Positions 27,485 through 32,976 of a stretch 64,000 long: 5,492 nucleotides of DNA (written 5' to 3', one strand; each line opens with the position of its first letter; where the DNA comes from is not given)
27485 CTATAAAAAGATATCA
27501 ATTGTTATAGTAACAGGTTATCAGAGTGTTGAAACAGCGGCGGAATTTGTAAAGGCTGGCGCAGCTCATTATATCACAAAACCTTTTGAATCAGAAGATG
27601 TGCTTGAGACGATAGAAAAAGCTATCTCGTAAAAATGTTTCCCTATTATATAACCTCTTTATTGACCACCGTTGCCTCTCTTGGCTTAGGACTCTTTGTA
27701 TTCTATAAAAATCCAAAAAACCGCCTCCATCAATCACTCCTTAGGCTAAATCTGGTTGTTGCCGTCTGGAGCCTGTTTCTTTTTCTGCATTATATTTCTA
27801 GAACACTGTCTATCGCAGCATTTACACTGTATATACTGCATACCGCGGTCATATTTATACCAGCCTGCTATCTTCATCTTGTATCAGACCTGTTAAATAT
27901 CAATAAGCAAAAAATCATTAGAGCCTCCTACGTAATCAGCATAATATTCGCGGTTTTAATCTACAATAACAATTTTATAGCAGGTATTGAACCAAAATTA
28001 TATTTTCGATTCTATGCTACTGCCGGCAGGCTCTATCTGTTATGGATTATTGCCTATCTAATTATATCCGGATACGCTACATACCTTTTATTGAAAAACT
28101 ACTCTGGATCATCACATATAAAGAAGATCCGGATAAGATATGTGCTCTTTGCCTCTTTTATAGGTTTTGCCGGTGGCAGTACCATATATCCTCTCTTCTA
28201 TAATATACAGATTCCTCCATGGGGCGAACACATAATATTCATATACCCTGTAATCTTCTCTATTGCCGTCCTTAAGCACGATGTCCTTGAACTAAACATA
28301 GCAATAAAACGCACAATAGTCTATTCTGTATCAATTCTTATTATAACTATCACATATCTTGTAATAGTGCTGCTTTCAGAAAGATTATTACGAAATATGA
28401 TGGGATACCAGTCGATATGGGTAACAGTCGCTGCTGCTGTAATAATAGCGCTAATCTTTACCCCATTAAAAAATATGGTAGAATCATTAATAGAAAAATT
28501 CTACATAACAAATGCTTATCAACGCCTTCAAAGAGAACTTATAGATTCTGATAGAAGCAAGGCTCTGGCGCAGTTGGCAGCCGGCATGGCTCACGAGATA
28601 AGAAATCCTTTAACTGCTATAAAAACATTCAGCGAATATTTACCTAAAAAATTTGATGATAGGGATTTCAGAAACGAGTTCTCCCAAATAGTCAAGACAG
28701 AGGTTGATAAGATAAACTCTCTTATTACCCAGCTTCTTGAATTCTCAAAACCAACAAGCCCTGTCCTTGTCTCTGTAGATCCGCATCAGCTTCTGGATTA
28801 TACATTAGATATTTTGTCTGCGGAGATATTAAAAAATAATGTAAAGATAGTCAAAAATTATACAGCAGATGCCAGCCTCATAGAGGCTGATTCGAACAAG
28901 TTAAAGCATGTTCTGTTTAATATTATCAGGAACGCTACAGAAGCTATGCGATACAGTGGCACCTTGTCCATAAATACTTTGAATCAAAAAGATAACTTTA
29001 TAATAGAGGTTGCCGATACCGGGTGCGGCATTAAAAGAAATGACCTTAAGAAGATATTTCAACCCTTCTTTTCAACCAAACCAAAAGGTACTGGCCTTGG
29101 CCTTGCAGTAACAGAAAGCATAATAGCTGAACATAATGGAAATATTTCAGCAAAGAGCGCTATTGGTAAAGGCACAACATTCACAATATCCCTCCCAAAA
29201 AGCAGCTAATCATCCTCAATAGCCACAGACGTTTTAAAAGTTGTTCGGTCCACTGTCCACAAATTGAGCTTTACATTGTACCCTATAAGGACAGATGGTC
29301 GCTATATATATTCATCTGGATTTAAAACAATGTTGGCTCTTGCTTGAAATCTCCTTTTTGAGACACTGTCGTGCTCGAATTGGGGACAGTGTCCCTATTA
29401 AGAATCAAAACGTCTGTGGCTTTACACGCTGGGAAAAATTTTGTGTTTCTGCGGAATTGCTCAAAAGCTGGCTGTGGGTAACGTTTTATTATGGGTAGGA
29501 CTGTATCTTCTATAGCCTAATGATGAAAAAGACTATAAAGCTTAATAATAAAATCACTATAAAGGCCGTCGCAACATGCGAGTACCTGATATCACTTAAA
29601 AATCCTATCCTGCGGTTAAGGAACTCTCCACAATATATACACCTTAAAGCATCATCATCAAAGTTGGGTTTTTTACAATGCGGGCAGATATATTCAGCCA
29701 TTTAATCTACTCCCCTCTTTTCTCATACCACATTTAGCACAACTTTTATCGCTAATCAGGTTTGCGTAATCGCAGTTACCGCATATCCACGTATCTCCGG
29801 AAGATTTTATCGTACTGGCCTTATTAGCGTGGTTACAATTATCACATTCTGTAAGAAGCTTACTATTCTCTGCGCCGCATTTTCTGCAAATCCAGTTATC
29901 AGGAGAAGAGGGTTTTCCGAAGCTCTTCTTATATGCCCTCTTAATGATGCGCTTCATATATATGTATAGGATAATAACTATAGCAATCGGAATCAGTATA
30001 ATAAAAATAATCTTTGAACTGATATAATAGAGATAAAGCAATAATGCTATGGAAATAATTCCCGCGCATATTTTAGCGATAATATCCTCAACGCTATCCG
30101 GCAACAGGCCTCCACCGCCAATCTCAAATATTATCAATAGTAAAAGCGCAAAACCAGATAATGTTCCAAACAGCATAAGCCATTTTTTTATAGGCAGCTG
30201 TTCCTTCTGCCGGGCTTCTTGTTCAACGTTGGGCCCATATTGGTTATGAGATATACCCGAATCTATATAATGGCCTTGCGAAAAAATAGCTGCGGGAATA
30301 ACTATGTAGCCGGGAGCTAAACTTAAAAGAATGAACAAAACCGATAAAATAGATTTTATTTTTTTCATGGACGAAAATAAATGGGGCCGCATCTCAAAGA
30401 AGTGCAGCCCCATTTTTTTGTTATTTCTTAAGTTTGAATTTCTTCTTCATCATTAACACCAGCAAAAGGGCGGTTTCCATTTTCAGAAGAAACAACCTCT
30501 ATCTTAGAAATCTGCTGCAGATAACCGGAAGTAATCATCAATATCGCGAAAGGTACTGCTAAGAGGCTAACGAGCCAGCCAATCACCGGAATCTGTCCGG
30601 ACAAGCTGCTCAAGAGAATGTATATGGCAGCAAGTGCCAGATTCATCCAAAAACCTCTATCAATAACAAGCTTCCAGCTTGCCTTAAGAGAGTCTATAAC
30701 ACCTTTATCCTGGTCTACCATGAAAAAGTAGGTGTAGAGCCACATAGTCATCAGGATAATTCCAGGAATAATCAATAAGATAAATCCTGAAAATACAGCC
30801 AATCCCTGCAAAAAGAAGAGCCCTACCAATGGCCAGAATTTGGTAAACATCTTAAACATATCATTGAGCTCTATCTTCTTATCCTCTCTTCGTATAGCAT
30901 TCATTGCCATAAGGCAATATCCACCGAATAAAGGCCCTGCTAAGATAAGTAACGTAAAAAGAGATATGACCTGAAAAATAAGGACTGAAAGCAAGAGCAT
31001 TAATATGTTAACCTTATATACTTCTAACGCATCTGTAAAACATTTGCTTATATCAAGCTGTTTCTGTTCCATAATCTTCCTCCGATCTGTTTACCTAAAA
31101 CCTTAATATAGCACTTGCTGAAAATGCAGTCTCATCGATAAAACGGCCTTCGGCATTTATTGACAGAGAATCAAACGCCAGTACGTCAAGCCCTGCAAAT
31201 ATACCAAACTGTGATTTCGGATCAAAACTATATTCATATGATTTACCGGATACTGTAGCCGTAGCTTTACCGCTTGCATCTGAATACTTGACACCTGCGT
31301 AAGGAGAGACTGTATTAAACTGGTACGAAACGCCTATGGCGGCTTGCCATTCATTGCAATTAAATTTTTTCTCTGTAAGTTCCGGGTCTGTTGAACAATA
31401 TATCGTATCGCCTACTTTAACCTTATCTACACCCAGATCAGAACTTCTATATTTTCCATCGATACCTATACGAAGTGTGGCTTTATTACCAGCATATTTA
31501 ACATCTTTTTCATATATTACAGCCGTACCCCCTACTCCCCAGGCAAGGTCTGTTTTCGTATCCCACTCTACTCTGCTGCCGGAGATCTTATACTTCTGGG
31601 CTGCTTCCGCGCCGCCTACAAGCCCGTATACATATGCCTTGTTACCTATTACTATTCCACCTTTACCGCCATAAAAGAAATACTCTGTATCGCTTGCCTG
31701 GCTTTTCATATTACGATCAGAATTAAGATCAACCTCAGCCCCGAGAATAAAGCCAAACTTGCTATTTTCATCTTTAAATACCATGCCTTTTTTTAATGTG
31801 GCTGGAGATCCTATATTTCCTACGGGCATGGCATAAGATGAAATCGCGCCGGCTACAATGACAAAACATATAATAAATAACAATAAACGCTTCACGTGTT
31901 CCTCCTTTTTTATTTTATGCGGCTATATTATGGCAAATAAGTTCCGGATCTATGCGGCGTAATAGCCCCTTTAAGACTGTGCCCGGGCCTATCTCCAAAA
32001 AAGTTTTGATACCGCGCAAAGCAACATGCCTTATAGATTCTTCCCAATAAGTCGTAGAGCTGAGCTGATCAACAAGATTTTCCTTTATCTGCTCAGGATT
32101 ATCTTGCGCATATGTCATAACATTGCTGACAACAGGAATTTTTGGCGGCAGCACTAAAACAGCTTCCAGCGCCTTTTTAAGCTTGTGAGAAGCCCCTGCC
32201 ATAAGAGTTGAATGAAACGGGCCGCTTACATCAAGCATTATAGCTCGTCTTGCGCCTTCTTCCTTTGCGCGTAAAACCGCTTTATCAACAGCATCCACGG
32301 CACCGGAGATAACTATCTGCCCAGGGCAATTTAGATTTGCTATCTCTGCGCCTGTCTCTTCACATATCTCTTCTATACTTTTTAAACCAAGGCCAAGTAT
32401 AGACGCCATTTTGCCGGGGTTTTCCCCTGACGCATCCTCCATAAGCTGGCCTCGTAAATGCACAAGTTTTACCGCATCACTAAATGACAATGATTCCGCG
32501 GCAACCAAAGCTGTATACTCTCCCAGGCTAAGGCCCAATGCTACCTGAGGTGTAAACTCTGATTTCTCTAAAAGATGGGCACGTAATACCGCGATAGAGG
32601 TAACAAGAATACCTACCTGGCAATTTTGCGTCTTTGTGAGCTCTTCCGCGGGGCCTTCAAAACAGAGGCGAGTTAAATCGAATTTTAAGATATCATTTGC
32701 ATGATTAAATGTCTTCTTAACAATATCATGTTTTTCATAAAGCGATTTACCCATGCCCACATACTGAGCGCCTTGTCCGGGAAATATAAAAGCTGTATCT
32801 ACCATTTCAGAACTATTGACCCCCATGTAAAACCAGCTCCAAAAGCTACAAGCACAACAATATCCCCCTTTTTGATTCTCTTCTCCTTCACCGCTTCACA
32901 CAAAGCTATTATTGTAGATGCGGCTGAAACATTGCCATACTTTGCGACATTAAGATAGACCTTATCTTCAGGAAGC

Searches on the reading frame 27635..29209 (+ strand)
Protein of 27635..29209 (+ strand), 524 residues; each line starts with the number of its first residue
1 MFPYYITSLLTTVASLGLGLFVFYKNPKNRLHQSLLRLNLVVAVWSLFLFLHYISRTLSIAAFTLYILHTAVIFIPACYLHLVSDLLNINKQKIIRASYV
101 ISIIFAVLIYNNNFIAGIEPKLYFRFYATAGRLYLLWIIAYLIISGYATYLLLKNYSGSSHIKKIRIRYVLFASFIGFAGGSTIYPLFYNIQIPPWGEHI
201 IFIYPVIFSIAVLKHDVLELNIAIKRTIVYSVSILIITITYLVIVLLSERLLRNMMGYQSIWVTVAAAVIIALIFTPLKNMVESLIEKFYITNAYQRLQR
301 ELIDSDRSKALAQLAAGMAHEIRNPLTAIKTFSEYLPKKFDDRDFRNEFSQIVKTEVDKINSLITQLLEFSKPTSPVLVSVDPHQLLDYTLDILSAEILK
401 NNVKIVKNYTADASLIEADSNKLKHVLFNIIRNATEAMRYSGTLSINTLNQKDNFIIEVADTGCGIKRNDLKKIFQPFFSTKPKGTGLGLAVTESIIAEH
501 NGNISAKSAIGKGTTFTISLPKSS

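Call 53: search_protein_families(library=pfam, proteins=[window:27635-29209:+], max_evalue=0.00001)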
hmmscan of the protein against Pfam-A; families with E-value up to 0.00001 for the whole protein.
window:27635-29209:+ (524 aa): 3 families
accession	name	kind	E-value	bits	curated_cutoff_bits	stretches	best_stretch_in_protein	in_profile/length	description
PF02518.31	HATPase_c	-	1.7e-25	90.1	26.4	1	419-522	2-109/111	Histidine kinase-, DNA gyrase B-, and HSP90-like ATPase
PF00512.31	HisKA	-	1.2e-14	54.5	26.9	1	311-375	2-65/66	His Kinase A (phospho-acceptor) domain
PF16927.11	HisKA_7TM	-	5.4e-08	33.4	28.6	1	9-216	3-218/224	N-terminal 7TM region of histidine kinase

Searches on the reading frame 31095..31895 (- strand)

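Call 54: search_protein_families(library=pfam, proteins=[window:31095-31895:-], max_evalue=0.00001)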
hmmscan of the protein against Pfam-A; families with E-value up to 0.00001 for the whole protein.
window:31095-31895:- (266 aa): 1 family
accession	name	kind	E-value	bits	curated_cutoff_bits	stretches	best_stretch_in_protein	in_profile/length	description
PF01308.23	Chlam_OMP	-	1.3e-12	47.5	20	0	175-211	267-303/397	Chlamydia major outer membrane protein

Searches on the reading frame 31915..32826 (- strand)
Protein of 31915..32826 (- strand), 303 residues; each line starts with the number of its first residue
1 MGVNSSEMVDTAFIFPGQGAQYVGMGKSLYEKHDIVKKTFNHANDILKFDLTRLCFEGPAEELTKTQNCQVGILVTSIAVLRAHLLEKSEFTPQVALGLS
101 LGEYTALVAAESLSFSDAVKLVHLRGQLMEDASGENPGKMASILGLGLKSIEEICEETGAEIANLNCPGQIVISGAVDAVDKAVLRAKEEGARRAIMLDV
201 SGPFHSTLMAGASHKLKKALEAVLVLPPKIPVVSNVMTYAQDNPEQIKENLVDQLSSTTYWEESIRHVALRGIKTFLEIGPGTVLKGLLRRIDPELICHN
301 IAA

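Call 54: search_protein_families(library=pfam, proteins=[window:31915-32826:-], max_evalue=0.00001)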
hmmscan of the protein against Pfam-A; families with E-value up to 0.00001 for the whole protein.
window:31915-32826:- (303 aa): 1 family
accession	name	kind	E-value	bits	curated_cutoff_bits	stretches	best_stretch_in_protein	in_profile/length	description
PF00698.26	Acyl_transf_1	-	1e-35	124.2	32.7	1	13-286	2-272/319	Acyl transferase domain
